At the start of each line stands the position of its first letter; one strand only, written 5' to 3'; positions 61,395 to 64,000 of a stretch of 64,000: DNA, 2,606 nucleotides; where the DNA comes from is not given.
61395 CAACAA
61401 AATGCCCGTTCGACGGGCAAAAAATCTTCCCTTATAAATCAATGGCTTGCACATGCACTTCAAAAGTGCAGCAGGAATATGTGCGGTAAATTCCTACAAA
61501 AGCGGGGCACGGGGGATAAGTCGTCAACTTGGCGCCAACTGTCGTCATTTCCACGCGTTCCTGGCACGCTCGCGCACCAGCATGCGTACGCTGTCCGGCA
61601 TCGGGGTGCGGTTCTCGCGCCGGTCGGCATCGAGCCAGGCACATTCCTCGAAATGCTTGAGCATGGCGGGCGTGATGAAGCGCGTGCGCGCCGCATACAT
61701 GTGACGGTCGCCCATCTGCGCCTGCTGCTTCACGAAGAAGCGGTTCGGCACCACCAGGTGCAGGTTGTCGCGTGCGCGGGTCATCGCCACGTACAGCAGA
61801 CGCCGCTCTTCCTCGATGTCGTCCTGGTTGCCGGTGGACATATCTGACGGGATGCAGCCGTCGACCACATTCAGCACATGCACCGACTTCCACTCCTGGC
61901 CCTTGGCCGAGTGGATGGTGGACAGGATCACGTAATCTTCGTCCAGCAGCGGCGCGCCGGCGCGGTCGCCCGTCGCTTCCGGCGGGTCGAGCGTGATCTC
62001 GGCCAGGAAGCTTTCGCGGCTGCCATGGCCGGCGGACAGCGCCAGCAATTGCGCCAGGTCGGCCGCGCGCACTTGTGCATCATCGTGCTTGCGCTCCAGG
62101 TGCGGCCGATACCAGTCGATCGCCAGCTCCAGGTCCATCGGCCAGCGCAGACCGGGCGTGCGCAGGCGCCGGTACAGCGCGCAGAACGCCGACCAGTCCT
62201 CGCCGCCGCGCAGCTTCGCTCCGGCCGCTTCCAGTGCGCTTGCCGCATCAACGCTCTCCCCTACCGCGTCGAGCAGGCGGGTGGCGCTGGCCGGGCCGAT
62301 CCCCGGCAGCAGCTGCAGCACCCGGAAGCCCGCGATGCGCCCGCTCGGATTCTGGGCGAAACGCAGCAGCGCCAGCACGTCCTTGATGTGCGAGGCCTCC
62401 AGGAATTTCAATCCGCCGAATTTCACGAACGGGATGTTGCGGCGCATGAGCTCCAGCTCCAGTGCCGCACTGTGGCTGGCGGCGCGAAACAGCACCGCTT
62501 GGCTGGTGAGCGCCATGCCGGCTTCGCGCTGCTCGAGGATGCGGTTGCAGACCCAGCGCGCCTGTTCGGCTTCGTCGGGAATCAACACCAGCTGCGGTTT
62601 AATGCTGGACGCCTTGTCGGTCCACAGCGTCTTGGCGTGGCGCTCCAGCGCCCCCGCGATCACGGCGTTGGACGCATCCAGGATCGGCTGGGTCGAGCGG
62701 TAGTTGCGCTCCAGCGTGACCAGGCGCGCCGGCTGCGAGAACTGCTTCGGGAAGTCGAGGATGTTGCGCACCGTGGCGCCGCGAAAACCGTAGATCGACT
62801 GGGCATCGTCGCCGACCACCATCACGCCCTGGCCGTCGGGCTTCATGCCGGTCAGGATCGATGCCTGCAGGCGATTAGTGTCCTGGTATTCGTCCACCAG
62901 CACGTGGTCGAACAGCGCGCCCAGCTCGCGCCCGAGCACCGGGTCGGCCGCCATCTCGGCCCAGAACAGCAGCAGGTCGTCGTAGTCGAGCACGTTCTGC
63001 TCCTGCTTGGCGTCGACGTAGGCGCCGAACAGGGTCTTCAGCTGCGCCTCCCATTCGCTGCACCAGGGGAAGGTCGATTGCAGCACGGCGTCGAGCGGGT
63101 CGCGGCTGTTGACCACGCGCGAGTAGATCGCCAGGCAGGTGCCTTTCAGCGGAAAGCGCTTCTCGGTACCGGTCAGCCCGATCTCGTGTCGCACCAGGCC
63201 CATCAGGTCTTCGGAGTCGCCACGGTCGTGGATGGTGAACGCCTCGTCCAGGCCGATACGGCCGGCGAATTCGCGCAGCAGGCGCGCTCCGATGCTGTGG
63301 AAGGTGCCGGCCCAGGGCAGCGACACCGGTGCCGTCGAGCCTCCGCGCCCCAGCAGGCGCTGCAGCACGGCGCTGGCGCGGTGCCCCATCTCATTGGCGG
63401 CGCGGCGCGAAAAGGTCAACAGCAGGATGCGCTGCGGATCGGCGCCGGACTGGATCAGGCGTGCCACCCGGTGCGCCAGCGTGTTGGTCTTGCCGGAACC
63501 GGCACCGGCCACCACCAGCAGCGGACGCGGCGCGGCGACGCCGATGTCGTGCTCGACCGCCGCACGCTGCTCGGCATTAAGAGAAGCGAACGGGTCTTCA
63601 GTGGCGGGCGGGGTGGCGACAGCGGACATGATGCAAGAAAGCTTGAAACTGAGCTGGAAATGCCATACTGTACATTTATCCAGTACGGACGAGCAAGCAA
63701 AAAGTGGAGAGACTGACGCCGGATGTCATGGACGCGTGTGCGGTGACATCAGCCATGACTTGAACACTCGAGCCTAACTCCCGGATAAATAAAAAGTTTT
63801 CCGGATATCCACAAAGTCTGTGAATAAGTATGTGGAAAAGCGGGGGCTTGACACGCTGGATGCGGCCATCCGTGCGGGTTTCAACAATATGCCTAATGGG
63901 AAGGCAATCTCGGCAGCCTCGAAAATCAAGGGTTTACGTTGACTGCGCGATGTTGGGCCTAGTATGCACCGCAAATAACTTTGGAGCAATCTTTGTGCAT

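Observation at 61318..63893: Two conserved ~90-bp modules, each with three DnaA-box-like 9-mers, bracket the UvrD-family helicase gene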

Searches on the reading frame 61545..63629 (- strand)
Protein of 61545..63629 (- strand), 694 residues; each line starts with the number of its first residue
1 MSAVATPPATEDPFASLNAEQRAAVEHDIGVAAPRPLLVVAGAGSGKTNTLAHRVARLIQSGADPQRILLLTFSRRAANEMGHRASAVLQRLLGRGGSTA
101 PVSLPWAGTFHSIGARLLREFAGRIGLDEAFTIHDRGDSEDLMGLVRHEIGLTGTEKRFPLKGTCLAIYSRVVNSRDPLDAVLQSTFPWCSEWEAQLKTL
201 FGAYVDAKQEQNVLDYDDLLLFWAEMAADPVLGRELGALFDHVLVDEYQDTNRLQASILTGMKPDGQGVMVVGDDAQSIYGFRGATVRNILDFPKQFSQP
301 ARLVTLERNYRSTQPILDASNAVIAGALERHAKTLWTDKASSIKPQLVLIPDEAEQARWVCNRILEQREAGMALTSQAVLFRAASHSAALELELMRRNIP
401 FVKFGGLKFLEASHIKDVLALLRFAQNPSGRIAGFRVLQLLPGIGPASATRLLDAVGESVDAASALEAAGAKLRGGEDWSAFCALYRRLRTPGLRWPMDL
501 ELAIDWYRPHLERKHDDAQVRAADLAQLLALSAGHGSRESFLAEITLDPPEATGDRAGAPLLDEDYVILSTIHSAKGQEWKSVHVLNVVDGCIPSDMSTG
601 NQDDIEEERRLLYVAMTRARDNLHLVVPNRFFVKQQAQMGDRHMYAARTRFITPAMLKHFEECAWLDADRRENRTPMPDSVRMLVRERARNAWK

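Call 8: find_encoding_contigs(protein=window:61545-63629:-, flank=10000, max_places=10)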
Protein window:61545-63629:- (694 aa): no gene with exactly this product is on record in the collection.

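Call 10: search_protein_families(library=pfam, proteins=[window:61545-63629:-])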
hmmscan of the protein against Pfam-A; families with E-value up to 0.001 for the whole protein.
window:61545-63629:- (694 aa): 6 families
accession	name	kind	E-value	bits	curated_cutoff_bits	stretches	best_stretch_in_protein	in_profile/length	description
PF00580.27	UvrD-helicase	-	4e-60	204.2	23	1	17-297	1-270/271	UvrD/REP helicase N-terminal domain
PF13361.12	UvrD_C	-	2.7e-45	155.7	25.6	2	304-452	1-150/350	UvrD-like helicase C-terminal domain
PF13245.12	AAA_19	-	9.9e-21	74.8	25.1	1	31-283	8-134/134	AAA domain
PF13538.12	UvrD_C_2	-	4.6e-11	42.9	27.4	1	567-626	2-52/52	UvrD-like helicase C-terminal domain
PF13604.12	AAA_30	-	1.1e-08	35.5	27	1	17-94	2-78/191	AAA domain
PF01443.25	Viral_helicase1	-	3.3e-06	27.5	21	0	569-626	179-227/228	Viral superfamily 1 RNA helicase core domain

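Call 52: find_homologous_proteins(query=window:61545-63629:-, max_evalue=1e-50)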
Query window:61545-63629:- (694 aa): 8000 proteins with E <= 1e-50 among 8000 candidates; the best 120 are listed.
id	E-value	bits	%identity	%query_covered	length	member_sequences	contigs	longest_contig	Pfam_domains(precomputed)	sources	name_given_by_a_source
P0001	0.0e+0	1566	100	100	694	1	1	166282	PF13538.13,PF01443.25,PF13604.13,PF13361.13,PF13245.13,PF00580.28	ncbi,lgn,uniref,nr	ncbi:ATP-dependent helicase [Massilia sp.]|uniref:ATP-dependent helicase n=1 Tax=Massilia sp. TaxID=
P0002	0.0e+0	1559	99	100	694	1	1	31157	PF13538.13,PF01443.25,PF13604.13,PF13361.13,PF13245.13,PF00580.28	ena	-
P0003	0.0e+0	1537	98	100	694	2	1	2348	PF13538.13,PF01443.25,PF13604.13,PF13361.13,PF13245.13,PF00580.28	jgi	-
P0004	0.0e+0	1533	98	100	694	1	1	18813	PF13538.13,PF01443.25,PF13604.13,PF13361.13,PF13245.13,PF00580.28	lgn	-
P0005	0.0e+0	1494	95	100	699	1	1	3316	PF13538.13,PF01443.25,PF13604.13,PF13361.13,PF13245.13,PF00580.28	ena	-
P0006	0.0e+0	1479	94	100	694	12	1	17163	PF13538.13,PF01443.25,PF13604.13,PF13361.13,PF13245.13,PF00580.28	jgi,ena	-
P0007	0.0e+0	1456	92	100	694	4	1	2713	PF13538.13,PF01443.25,PF13604.13,PF13361.13,PF13245.13,PF00580.28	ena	-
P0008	0.0e+0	1455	92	100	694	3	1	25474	PF13538.13,PF01443.25,PF13604.13,PF13361.13,PF13245.13,PF00580.28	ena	-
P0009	0.0e+0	1433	91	100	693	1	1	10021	PF13538.13,PF01443.25,PF13604.13,PF13361.13,PF13245.13,PF00580.28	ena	-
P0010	0.0e+0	1420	90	100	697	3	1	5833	PF13538.13,PF13604.13,PF13361.13,PF13245.13,PF00580.28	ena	-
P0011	0.0e+0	1387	88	100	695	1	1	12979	PF13538.13,PF01443.25,PF13604.13,PF13361.13,PF13245.13,PF00580.28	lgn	-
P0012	0.0e+0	1382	87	100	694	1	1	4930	PF13538.13,PF01443.25,PF13604.13,PF13361.13,PF13245.13,PF00580.28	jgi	-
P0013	0.0e+0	1380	87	100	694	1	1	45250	PF13538.13,PF01443.25,PF13604.13,PF13361.13,PF13245.13,PF00580.28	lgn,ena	-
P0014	0.0e+0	1378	88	100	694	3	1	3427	PF13538.13,PF13604.13,PF13361.13,PF13245.13,PF00580.28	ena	-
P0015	0.0e+0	1374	87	100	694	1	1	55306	PF13538.13,PF01443.25,PF13604.13,PF13361.13,PF13245.13,PF00580.28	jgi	-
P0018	0.0e+0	1368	87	100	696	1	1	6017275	PF13538.13,PF01443.25,PF13604.13,PF13361.13,PF13245.13,PF00580.28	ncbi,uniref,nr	ncbi:ATP-dependent helicase [Telluria beijingensis]|uniref:ATP-dependent helicase n=1 Tax=Telluria b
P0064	0.0e+0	1332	83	100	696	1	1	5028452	PF13538.13,PF01443.25,PF13604.13,PF13361.13,PF13245.13,PF00580.28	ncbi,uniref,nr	ncbi:ATP-dependent helicase [Massilia sp. R2A-15]|uniref:ATP-dependent helicase n=1 Tax=Massilia sp.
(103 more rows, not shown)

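Call 53: find_encoding_contigs(protein=P0001, flank=10000, max_places=3)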
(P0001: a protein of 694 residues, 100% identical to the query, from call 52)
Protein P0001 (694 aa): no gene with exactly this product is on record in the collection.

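Call 54: find_encoding_contigs(protein=P0018, flank=10000, max_places=2)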
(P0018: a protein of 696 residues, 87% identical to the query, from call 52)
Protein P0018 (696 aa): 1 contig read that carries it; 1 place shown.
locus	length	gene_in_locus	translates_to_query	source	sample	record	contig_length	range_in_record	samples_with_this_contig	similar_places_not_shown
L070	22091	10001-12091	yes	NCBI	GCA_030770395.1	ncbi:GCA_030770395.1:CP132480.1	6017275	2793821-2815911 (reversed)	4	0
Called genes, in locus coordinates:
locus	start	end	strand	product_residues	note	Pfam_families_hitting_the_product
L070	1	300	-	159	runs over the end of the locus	PF13085:Fer2_3 (weak), PF00111:Fer2, PF01799:Fer2_2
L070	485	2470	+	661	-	PF02743:dCache_1, PF13188:PAS_8 (faint), PF00989:PAS (weak), PF08448:PAS_4, PF00990:GGDEF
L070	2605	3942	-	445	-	PF05139:Erythro_esteras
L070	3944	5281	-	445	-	PF12732:YtxH (faint), PF01442:Apolipoprotein (weak), PF10604:Polyketide_cyc2, PF03364:Polyketide_cyc, PF08327:AHSA1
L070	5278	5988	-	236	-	PF00156:Pribosyltran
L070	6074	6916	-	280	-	PF00756:Esterase, PF00326:Peptidase_S9 (weak)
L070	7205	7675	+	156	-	-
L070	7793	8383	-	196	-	PF02417:Chromate_transp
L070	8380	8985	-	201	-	PF02417:Chromate_transp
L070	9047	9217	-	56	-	-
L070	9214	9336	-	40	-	-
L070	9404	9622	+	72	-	-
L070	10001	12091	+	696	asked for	PF00580:UvrD-helicase, PF13604:AAA_30 (weak), PF01443:Viral_helicase1 (faint), PF13245:AAA_19, PF13361:UvrD_C, PF13538:UvrD_C_2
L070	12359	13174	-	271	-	PF02146:SIR2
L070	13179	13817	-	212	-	-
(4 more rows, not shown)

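Call 55: find_encoding_contigs(protein=P0064, flank=10000, max_places=2)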
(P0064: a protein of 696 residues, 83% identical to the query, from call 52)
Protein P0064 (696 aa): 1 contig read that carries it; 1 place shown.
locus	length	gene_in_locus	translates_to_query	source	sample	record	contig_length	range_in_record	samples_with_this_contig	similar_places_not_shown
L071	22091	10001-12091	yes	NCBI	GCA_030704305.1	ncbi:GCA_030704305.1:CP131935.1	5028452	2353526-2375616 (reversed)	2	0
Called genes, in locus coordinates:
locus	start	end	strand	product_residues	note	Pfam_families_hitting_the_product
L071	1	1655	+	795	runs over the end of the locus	PF01494:FAD_binding_3, PF00724:Oxidored_FMN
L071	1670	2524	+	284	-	PF00378:ECH_1, PF16113:ECH_2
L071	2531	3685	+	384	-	PF02771:Acyl-CoA_dh_N, PF02770:Acyl-CoA_dh_M, PF00441:Acyl-CoA_dh_1, PF08028:Acyl-CoA_dh_2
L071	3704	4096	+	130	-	PF01042:Ribonuc_L-PSP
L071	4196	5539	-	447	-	PF05139:Erythro_esteras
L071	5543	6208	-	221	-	PF00156:Pribosyltran, PF14681:UPRTase (faint)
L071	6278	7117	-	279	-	PF00756:Esterase, PF00326:Peptidase_S9 (weak)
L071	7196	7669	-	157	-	PF07087:DUF1353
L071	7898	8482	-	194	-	PF02417:Chromate_transp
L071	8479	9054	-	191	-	PF02417:Chromate_transp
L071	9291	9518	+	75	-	-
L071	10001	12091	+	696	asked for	PF00580:UvrD-helicase, PF13245:AAA_19, PF13604:AAA_30 (faint), PF01443:Viral_helicase1 (faint), PF13361:UvrD_C, PF13538:UvrD_C_2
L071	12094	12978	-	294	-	PF00072:Response_reg (weak), PF08448:PAS_4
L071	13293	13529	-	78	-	-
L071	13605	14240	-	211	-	-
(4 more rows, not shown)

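Call 76: search_protein_families(library=ncbifam, proteins=[window:61545-63629:-], max_evalue=0.001)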
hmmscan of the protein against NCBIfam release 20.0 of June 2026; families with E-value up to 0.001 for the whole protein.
window:61545-63629:- (694 aa): 16 families
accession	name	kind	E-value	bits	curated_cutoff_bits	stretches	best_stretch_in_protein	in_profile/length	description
TIGR01073.1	pcrA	equivalog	4.4e-108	362.5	911.2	1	15-627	3-609/725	DNA helicase PcrA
NF008743.0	PRK11773.1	equivalog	1.7e-99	334.1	965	1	15-652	8-633/720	DNA helicase II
TIGR01075.1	uvrD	equivalog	3.7e-97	326.3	1144.45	2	16-445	4-414/715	DNA helicase II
TIGR01074.1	rep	equivalog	2.2e-82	277.4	951.45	2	17-452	2-420/668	DNA helicase Rep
NF008172.0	PRK10919.1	equivalog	4.9e-57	193.6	1168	2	17-448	3-417/673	DNA helicase Rep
TIGR02785.1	addA_Gpos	equivalog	1.2e-41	142.6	707.65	3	182-324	326-480/1234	helicase-exonuclease AddAB subunit AddA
TIGR02784.1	addA_alphas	equivalog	5.4e-33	114.5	860.75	3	199-326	346-495/1138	double-strand break repair helicase AddA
NF008276.0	PRK11054.1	equivalog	8.6e-33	113.7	543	3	16-89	196-265/684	DNA helicase IV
NF010485.0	PRK13909.1-2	equivalog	1.1e-30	106.7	650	2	208-334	296-434/909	RecB-like helicase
TIGR00609.1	recB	equivalog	5.4e-28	97.6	696.05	2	207-325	336-456/1175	exodeoxyribonuclease V subunit beta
NF010487.0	PRK13909.1-4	equivalog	3.5e-25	88.4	759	2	203-423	287-524/924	RecB-like helicase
NF041464.1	HelD_BACSU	equivalog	6.2e-15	54.1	419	1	208-390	517-689/779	RNA polymerase recycling motor HelD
NF010486.0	PRK13909.1-3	equivalog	2.9e-13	48.8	1109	2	39-86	10-57/921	RecB-like helicase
NF010484.0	PRK13909.1-1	equivalog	9e-12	43.6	1074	2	39-89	10-60/945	RecB-like helicase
NF008128.0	PRK10876.1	equivalog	1e-10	40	1697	1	207-324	342-461/1181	exodeoxyribonuclease V subunit beta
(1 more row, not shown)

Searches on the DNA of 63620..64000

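Call 49: search_rna_families(source=window, start=63620, end=64000, threshold=evalue, max_evalue=1)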
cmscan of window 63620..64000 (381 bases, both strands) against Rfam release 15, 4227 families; matches with E-value up to 1: 0.
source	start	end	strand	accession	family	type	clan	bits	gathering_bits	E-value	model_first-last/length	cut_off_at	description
